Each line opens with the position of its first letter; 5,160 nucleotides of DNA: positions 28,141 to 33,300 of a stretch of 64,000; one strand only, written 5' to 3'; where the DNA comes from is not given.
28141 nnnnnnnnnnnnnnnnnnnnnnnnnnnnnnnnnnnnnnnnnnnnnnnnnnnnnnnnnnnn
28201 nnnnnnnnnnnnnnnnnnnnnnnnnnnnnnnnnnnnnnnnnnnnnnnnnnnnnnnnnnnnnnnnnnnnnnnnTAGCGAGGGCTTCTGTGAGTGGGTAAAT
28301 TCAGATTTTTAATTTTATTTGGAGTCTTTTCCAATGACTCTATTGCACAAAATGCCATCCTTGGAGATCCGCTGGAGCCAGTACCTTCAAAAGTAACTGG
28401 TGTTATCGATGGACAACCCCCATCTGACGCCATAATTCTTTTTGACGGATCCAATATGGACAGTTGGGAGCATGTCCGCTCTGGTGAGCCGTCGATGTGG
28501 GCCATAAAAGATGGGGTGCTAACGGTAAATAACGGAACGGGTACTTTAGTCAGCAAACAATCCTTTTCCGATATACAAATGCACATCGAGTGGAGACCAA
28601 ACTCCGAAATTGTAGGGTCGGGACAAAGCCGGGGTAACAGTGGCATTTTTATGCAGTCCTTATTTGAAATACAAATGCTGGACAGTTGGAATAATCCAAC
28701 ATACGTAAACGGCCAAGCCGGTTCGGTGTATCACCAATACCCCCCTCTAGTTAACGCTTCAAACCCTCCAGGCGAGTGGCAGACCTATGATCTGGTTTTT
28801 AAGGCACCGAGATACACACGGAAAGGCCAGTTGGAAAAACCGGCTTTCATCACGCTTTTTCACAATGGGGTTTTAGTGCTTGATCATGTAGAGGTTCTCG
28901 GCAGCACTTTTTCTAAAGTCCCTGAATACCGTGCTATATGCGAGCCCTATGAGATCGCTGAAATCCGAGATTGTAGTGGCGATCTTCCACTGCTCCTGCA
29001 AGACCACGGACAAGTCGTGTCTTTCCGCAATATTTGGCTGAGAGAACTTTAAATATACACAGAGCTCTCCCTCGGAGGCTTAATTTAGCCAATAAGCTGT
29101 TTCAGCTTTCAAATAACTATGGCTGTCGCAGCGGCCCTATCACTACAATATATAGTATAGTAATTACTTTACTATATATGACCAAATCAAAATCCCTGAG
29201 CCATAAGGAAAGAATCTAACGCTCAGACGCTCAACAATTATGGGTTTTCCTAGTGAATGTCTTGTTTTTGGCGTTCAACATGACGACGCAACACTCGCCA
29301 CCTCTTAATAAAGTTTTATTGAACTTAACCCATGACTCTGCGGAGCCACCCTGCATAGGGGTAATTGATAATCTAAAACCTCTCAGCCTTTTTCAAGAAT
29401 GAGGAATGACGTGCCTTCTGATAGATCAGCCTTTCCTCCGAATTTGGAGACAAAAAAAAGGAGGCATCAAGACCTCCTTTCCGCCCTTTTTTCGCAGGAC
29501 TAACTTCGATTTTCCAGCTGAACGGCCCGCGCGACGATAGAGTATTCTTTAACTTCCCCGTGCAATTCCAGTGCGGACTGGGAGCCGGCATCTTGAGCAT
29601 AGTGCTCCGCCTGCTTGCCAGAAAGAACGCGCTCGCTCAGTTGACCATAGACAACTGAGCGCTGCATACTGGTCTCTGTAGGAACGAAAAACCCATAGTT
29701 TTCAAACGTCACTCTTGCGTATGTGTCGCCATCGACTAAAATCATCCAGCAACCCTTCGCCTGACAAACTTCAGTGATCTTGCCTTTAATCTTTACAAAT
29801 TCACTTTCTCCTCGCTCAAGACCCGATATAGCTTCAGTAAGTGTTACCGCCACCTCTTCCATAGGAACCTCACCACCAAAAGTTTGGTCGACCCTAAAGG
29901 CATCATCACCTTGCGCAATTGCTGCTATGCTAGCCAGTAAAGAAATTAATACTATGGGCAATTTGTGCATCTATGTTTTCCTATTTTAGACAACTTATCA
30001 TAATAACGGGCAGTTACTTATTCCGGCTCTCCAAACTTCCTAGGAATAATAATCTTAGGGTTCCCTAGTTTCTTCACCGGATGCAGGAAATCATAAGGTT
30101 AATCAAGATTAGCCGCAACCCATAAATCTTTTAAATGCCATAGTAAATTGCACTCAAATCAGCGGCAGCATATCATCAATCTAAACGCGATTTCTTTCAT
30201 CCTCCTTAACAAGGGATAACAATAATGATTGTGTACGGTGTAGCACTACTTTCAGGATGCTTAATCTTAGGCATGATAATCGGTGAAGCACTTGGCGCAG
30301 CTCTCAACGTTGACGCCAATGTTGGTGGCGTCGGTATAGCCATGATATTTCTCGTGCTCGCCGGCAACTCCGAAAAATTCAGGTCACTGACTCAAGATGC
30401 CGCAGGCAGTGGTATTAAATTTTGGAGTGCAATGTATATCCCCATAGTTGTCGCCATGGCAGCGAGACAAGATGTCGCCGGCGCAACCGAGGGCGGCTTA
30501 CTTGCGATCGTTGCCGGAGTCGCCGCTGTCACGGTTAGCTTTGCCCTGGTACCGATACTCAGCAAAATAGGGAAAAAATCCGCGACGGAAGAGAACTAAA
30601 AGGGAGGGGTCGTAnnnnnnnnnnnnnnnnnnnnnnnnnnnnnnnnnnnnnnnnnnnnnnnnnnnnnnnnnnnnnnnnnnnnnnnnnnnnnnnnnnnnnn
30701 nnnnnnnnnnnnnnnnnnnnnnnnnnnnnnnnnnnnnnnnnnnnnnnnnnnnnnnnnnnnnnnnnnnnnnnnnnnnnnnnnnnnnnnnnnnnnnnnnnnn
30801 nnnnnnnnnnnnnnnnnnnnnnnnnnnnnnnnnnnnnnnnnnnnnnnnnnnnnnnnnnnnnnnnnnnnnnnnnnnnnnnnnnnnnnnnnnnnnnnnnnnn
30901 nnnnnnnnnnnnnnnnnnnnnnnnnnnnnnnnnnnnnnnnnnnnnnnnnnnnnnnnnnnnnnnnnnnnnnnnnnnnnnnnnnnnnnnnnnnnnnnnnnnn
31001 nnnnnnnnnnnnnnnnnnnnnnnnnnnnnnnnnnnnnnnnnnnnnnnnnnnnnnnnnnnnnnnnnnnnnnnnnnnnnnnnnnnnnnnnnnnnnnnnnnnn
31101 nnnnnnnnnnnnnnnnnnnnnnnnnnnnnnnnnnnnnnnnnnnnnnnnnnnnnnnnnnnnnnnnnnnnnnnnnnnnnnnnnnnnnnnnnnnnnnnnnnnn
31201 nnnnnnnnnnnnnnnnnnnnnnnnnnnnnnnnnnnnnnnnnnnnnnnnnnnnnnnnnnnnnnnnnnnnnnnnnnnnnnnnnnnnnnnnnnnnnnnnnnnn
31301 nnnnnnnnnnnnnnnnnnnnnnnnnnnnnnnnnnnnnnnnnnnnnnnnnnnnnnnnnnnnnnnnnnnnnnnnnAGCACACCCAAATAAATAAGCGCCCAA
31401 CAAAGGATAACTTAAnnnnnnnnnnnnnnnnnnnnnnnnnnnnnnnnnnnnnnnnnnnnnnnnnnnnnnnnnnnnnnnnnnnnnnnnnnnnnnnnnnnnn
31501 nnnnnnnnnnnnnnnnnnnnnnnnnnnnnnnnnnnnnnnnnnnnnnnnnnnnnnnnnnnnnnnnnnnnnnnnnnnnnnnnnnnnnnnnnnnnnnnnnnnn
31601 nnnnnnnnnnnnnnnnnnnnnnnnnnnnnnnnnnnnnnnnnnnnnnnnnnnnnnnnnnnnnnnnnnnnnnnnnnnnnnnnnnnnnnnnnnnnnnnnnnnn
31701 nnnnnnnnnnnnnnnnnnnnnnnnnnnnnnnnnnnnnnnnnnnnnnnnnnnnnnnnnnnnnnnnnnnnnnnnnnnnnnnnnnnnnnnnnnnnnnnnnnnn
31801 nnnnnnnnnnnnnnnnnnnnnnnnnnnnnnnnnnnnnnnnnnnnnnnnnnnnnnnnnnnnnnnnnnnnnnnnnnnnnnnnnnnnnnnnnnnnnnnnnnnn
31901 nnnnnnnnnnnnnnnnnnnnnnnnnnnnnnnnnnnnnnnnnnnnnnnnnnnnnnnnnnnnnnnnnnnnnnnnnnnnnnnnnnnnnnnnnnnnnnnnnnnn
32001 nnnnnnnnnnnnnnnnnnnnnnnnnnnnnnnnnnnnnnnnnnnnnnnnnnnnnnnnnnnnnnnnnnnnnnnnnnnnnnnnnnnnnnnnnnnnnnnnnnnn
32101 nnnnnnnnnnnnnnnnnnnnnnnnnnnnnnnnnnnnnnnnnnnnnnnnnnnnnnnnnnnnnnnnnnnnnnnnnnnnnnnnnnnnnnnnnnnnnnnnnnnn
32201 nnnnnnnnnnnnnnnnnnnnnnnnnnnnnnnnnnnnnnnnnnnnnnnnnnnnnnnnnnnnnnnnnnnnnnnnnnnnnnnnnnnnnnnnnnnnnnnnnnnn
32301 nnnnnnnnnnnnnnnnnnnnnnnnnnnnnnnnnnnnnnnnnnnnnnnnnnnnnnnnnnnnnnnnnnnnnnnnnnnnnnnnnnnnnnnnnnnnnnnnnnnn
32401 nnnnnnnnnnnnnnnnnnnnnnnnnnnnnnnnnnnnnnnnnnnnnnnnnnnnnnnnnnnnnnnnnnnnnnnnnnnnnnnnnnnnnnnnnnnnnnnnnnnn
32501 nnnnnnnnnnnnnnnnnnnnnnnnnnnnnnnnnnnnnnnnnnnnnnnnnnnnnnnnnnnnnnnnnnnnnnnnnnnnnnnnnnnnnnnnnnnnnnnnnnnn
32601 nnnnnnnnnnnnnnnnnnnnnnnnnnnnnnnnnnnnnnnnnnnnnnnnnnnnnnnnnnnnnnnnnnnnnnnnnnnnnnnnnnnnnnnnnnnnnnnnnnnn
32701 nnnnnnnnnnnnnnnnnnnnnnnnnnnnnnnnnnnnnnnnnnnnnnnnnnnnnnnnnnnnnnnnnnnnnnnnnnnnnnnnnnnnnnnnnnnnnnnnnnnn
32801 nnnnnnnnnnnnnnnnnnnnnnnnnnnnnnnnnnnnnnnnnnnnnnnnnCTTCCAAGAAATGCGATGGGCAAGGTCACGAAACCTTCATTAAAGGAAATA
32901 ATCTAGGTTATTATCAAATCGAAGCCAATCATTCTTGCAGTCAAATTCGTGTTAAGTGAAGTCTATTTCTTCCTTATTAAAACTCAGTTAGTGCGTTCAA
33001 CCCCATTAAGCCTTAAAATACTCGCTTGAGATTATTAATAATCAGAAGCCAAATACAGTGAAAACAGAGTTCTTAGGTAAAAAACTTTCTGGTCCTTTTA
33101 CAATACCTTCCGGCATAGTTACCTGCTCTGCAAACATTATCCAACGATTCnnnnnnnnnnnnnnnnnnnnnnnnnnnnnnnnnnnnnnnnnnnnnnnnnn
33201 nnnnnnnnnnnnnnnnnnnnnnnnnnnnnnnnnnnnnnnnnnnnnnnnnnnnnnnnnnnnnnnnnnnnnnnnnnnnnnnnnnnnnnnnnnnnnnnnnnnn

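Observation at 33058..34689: Single-chain fusion of a dihydropyrimidine-dehydrogenase-like FMN barrel with a PyrK-like FAD/[2Fe-2S] reductase, beside the malonate uptake and activation genes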

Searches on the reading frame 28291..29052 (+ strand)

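Call 3: search_protein_families(library=pfam, proteins=[window:28291-29052:+], max_evalue=0.01)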
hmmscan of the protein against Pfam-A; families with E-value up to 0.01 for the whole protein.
window:28291-29052:+ (253 aa): 1 family
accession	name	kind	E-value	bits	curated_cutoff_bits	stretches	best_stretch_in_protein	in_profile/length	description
PF06439.18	3keto-disac_hyd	-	5.3e-41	141.2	26.8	1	47-251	2-187/187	3-keto-disaccharide hydrolase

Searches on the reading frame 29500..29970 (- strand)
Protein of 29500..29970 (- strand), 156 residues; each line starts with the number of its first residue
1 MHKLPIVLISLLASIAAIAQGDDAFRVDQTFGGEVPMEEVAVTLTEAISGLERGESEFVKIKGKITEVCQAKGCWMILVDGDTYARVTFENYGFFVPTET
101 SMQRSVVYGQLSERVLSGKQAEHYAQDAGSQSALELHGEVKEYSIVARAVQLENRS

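Call 3: search_protein_families(library=pfam, proteins=[window:29500-29970:-], max_evalue=0.01)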
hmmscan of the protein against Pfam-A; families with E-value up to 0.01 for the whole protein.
window:29500-29970:- (156 aa): 1 family
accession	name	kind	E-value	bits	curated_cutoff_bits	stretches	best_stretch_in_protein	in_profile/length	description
PF16267.10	DUF4920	-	1.6e-20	73.4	25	1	51-130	5-85/87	Domain of unknown function (DUF4920)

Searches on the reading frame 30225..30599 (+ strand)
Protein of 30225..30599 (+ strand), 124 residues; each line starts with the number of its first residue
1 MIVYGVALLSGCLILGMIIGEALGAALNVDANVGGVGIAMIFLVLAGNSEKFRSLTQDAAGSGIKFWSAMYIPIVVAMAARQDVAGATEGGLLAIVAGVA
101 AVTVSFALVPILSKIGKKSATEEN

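Call 3: search_protein_families(library=pfam, proteins=[window:30225-30599:+], max_evalue=0.01)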
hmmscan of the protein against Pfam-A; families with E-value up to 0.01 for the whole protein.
window:30225-30599:+ (124 aa): 1 family
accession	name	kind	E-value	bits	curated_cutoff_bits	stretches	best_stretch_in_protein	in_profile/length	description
PF03817.18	MadL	-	1.1e-42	145.2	25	1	1-117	1-117/118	Malonate transporter MadL subunit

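Call 4: search_protein_families(library=ncbifam, proteins=[window:30225-30599:+], max_evalue=0.01)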
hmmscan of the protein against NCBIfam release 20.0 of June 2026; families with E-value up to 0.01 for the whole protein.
window:30225-30599:+ (124 aa): 1 family
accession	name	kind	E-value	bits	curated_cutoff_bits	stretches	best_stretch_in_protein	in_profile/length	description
TIGR00807.1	malonate_madL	equivalog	5.9e-38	130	113.45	1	1-118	1-118/125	malonate transporter subunit MadL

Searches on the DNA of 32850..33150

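Call 79: search_rna_families(source=window, start=32850, end=33150, threshold=evalue, max_evalue=1)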
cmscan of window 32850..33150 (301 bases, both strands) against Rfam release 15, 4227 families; matches with E-value up to 1: 0.
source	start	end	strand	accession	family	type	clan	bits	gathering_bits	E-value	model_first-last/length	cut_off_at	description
